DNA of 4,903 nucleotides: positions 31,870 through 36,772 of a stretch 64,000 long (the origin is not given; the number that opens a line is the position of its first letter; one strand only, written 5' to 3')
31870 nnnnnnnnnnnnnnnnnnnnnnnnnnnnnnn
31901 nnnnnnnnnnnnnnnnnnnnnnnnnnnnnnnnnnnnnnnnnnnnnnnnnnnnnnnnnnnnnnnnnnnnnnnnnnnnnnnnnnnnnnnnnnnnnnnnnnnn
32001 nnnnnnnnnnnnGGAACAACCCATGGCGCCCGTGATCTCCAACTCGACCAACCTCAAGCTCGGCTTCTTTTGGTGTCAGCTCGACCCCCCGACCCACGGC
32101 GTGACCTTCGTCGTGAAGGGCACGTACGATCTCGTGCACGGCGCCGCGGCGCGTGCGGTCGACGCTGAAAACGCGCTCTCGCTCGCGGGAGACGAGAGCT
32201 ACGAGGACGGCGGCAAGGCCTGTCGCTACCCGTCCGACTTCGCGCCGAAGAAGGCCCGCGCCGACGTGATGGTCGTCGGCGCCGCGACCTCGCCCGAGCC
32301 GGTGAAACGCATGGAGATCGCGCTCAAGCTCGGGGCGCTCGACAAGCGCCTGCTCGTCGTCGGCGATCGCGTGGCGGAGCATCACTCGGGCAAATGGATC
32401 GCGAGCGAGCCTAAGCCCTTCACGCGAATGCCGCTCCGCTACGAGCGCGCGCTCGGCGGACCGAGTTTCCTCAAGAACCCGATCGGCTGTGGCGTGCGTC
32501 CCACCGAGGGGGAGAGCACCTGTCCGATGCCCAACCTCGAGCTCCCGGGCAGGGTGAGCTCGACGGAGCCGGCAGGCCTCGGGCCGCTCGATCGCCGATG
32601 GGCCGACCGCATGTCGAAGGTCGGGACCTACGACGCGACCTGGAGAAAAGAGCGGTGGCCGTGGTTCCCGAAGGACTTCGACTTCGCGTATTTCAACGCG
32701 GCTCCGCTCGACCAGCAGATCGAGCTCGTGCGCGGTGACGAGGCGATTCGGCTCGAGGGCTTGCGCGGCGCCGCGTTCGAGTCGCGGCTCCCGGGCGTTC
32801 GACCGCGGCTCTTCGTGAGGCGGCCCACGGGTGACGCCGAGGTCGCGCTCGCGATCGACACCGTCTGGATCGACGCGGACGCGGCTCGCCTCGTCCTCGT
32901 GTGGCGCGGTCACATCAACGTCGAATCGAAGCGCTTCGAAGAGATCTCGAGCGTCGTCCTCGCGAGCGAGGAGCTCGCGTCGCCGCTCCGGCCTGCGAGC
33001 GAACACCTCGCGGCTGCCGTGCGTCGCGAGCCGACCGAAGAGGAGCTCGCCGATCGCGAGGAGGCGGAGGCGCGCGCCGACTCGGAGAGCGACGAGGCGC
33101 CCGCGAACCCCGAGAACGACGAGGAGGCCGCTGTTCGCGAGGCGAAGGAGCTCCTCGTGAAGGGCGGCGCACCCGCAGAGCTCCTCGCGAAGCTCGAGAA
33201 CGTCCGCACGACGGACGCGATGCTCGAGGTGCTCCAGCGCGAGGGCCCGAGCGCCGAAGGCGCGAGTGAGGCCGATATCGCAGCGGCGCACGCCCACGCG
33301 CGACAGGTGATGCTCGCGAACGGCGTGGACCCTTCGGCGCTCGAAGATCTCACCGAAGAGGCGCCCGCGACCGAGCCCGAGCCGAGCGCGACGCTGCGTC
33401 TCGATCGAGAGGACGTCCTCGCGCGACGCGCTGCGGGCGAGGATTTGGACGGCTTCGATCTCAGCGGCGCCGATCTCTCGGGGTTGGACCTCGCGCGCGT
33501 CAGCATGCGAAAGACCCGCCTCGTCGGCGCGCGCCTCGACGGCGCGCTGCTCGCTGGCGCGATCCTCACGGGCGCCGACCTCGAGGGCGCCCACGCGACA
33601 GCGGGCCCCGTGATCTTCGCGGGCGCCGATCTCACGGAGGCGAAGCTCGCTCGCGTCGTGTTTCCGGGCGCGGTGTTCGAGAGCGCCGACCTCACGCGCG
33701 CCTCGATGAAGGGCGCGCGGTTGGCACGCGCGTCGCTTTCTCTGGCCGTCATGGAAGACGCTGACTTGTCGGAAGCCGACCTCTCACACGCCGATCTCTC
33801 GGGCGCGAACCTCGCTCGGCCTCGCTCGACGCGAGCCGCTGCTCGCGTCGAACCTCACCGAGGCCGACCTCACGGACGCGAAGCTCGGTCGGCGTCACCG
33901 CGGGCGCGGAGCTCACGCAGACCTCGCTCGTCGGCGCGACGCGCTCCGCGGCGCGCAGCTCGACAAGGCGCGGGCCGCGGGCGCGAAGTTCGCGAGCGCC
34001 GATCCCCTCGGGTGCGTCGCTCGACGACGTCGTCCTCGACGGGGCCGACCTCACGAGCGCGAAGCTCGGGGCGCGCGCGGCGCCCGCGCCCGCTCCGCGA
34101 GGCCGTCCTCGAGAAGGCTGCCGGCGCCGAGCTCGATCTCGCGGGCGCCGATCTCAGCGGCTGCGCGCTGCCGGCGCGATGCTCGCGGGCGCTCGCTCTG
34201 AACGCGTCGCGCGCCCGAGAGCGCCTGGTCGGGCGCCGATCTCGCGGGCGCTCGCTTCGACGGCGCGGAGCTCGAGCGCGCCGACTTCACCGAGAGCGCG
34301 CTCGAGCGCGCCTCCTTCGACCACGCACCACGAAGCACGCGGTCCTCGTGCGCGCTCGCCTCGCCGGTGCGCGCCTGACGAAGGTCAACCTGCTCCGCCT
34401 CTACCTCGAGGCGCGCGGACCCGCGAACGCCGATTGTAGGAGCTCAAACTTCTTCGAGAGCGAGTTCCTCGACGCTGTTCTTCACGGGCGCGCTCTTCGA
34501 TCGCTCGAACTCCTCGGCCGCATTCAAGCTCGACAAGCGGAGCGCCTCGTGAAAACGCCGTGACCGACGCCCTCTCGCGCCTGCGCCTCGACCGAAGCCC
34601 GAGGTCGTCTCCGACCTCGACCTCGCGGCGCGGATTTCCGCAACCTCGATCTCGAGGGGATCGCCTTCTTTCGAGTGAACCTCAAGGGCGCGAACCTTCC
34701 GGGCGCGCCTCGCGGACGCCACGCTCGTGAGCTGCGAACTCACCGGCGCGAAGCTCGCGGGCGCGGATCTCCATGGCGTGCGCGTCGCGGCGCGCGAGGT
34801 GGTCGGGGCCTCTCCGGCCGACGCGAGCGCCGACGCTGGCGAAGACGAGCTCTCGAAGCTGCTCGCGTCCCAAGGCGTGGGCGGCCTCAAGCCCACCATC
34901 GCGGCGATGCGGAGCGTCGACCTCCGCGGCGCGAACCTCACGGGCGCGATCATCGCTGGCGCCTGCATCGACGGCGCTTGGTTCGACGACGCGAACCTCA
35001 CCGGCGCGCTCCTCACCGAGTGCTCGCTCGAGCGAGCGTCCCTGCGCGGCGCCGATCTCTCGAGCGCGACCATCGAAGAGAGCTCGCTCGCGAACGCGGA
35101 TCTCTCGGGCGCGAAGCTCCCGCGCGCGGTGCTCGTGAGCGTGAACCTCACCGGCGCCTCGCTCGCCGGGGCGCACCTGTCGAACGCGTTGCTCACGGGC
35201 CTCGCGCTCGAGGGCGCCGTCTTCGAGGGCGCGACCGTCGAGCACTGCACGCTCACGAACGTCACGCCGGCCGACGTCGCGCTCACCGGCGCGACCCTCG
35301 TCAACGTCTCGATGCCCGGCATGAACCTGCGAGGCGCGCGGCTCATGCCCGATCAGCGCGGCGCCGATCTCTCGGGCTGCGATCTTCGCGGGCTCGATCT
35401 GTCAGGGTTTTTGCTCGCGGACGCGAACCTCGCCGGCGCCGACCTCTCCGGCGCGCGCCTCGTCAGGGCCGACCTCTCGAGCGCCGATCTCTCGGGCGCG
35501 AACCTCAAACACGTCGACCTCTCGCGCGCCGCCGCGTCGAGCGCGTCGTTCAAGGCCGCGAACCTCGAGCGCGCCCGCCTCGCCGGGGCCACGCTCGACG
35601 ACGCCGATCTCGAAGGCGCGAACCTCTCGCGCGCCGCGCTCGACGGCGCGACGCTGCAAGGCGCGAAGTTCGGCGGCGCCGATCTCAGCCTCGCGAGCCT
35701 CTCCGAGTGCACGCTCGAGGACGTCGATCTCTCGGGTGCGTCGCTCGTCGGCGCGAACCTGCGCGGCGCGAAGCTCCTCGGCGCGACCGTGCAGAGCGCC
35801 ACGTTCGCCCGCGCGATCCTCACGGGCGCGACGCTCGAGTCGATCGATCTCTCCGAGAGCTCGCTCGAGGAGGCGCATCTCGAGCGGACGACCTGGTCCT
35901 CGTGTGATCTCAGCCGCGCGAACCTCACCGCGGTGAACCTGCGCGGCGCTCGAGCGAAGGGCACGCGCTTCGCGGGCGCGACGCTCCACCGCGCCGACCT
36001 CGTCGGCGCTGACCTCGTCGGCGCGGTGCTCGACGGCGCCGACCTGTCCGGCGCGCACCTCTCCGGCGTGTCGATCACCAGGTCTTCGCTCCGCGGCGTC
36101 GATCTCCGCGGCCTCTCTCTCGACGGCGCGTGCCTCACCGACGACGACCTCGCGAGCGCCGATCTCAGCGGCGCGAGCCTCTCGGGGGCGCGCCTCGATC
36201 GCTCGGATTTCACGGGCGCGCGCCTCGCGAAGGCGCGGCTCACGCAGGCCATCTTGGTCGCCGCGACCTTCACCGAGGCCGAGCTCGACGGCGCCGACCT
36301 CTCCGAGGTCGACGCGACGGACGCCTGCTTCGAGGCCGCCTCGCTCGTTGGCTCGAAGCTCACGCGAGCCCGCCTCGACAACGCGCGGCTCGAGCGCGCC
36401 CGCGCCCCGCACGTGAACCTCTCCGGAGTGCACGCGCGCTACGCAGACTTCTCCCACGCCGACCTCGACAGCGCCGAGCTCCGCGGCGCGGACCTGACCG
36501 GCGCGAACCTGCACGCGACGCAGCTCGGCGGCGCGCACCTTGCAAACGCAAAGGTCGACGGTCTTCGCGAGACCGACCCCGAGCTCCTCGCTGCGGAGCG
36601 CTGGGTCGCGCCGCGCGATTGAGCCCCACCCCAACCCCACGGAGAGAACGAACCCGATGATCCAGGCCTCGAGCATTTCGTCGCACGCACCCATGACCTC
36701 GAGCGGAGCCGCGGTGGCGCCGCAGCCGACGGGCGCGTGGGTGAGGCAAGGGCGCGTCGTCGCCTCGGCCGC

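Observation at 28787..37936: Orphan vgrG2 island: VgrG, unknown 527-aa protein, DUF2169-pentapeptide, pentapeptide, DUF3540-like, DUF4150 (PAAR-like), with no T6SS core genes nearby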

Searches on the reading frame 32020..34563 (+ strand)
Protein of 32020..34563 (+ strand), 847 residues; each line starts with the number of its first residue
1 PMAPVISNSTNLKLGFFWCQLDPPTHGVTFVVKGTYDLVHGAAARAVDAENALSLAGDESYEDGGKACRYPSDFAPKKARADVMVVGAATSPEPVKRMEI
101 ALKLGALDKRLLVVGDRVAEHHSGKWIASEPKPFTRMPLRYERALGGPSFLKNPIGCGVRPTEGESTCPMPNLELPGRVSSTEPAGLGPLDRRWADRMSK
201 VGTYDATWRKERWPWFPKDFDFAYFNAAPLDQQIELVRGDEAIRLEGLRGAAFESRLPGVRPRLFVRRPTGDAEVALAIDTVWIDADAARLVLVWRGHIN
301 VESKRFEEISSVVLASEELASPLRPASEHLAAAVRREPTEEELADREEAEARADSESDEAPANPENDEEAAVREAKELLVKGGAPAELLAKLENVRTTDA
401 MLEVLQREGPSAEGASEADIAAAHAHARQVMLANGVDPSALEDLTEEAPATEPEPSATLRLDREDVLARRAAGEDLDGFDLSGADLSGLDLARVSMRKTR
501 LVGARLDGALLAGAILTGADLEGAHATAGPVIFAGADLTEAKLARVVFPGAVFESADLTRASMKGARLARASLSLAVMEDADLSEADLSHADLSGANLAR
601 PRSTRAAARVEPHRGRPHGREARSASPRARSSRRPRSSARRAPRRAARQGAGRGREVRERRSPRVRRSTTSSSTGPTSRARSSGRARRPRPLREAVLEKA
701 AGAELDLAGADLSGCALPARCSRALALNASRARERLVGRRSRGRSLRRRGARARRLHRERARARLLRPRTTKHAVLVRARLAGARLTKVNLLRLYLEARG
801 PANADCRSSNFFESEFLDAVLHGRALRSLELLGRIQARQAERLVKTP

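Call 6: search_protein_families(library=pfam, proteins=[window:32020-34563:+], max_evalue=0.01)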
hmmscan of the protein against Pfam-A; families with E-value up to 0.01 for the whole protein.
window:32020-34563:+ (847 aa): 4 families
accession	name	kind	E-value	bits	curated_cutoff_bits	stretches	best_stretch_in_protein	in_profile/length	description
PF09937.14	DUF2169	-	1.1e-81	274.9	25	1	28-296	6-294/294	Uncharacterized protein conserved in bacteria (DUF2169)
PF00805.28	Pentapeptide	-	1.2e-29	101.9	20.2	3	561-598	1-38/40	Pentapeptide repeats (8 copies)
PF13576.12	Pentapeptide_3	-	1.3e-07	32.2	27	0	545-586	3-47/48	Pentapeptide repeats (9 copies)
PF13599.13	Pentapeptide_4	-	5.4e-06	26.8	38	1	532-598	7-73/78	Pentapeptide repeat region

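Call 7: search_protein_families(library=ncbifam, proteins=[window:32020-34563:+], max_evalue=0.01)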
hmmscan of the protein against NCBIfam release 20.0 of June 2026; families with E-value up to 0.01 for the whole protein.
window:32020-34563:+ (847 aa): 15 families
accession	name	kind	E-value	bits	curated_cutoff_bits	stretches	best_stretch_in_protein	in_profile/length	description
NF047416.1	penta_HetL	equivalog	5.4e-17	62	260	1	479-599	83-204/218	heterocyst differentiation pentapeptide repeat protein HetL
NF052603.1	penta_Alr5209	equivalog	7.1e-16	58.3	125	2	527-600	9-82/113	Alr5209 family pentapeptide repeat protein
NF011744.0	PRK15197.1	equivalog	9.3e-14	51.3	274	1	473-585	158-269/291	SPI-2 type III secretion system effector PipB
NF011743.0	PRK15196.1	equivalog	3.9e-12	45.7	354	1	478-601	151-267/350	type III secretion system effector PipB2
NF033375.2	penta_rpt_QnrE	exception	1.6e-06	28.2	480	1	532-606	24-94/214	QnrE family quinolone resistance pentapeptide repeat protein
NF000349.1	mfpA_AE000516.2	equivalog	5.6e-06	26.3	360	1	459-542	82-163/183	pentapeptide repeat protein MfpA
NF033086.2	penta_rpt_Qnr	equivalog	9.8e-06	25.4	240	0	554-596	139-181/211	Qnr family pentapeptide repeat protein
NF000056.3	penta_rpt_QnrS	exception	1.2e-05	25.1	460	0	550-605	56-111/218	QnrS family quinolone resistance pentapeptide repeat protein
NF000071.4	penta_rpt_QnrA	exception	1.3e-05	25.1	450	1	516-599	74-155/218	QnrA family quinolone resistance pentapeptide repeat protein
NF000420.1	penta_rpt_QnrB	exception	4.5e-05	23.5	460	0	533-605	25-93/214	QnrB family quinolone resistance pentapeptide repeat protein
NF038182.1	penta_rpt_SmQnr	exception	0.00014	21.7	460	0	489-543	125-182/215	SmQnr family pentapeptide repeat protein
NF011904.1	PRK15377.1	subfamily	0.00036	19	500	1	469-605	7-137/606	type III secretion system effector HECT-type E3 ubiquitin transferase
NF000139.2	penta_rpt_QnrD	exception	0.00083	19.4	425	0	484-539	119-177/214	QnrD family quinolone resistance pentapeptide repeat protein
NF012151.0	penta_rpt_QnrAS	exception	0.0021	18.2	490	0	553-598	144-189/218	QnrAS family quinolone resistance pentapeptide repeat protein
NF000421.1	penta_rpt_QnrVC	exception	0.0029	17.6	460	0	480-599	53-180/218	QnrVC family quinolone resistance pentapeptide repeat protein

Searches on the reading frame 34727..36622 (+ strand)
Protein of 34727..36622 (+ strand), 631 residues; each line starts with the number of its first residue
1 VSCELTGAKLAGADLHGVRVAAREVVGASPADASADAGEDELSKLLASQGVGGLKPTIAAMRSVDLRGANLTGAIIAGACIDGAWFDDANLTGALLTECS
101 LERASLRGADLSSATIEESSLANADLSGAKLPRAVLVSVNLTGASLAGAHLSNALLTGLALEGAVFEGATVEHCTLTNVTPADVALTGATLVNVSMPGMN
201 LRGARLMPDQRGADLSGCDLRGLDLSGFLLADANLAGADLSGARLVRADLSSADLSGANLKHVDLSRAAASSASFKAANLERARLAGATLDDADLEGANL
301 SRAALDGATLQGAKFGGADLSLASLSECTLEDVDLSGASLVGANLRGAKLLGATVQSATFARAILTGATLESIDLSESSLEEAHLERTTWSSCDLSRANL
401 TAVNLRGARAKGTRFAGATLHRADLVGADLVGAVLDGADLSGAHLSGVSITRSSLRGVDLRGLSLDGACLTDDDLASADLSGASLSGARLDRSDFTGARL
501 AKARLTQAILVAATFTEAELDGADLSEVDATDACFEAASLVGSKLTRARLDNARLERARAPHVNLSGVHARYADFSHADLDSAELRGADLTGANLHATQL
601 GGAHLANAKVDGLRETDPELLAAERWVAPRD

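Call 6: search_protein_families(library=pfam, proteins=[window:34727-36622:+], max_evalue=0.01)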
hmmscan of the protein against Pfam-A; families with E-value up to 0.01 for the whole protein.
window:34727-36622:+ (631 aa): 4 families
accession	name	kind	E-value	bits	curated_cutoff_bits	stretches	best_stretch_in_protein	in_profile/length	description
PF00805.28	Pentapeptide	-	9.6e-117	380.2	20.2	17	230-267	3-40/40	Pentapeptide repeats (8 copies)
PF13599.13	Pentapeptide_4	-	1.9e-54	182.1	38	7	309-379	7-77/78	Pentapeptide repeat region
PF13576.12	Pentapeptide_3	-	1.3e-52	176.2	27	3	256-298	2-47/48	Pentapeptide repeats (9 copies)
PF05264.16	CfAFP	-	0.00016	22.2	25.9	0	94-185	37-125/137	Choristoneura fumiferana antifreeze protein (CfAFP)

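Call 7: search_protein_families(library=ncbifam, proteins=[window:34727-36622:+], max_evalue=0.01)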
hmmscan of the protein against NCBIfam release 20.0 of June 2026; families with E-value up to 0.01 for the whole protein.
window:34727-36622:+ (631 aa): 18 families
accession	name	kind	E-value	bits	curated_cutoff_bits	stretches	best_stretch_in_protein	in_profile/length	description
NF052603.1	penta_Alr5209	equivalog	4.2e-81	268.5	125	7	279-362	14-97/113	Alr5209 family pentapeptide repeat protein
NF047416.1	penta_HetL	equivalog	8.5e-78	260.8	260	6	299-463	49-216/218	heterocyst differentiation pentapeptide repeat protein HetL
NF011743.0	PRK15196.1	equivalog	4.1e-60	203.5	354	5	216-396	150-325/350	type III secretion system effector PipB2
NF011744.0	PRK15197.1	equivalog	7e-56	189.5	274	7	199-317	154-269/291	SPI-2 type III secretion system effector PipB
NF000349.1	mfpA_AE000516.2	equivalog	3.7e-42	144.2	360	7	374-531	13-169/183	pentapeptide repeat protein MfpA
NF033086.2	penta_rpt_Qnr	equivalog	9.3e-41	139.9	240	4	306-458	44-191/211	Qnr family pentapeptide repeat protein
NF000421.1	penta_rpt_QnrVC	exception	2.3e-38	132.3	460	5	308-459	52-198/218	QnrVC family quinolone resistance pentapeptide repeat protein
NF000071.4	penta_rpt_QnrA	exception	4.4e-36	124.7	450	6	307-451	51-200/218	QnrA family quinolone resistance pentapeptide repeat protein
NF038182.1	penta_rpt_SmQnr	exception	1.4e-34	119.8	460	4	272-350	114-197/215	SmQnr family pentapeptide repeat protein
NF012152.0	penta_rpt_QnrC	exception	7.1e-34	117.7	500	4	199-348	36-187/221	QnrC family quinolone resistance pentapeptide repeat protein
NF012151.0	penta_rpt_QnrAS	exception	7.7e-31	107.8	490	3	308-451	52-200/218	QnrAS family quinolone resistance pentapeptide repeat protein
NF000056.3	penta_rpt_QnrS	exception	1.4e-30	106.6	460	4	309-451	53-200/218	QnrS family quinolone resistance pentapeptide repeat protein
NF000420.1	penta_rpt_QnrB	exception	2.7e-29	102.7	460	5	436-600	31-196/214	QnrB family quinolone resistance pentapeptide repeat protein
NF033375.2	penta_rpt_QnrE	exception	2e-27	96.6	480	4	382-546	17-182/214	QnrE family quinolone resistance pentapeptide repeat protein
NF000139.2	penta_rpt_QnrD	exception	2e-23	83.5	425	4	275-450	30-196/214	QnrD family quinolone resistance pentapeptide repeat protein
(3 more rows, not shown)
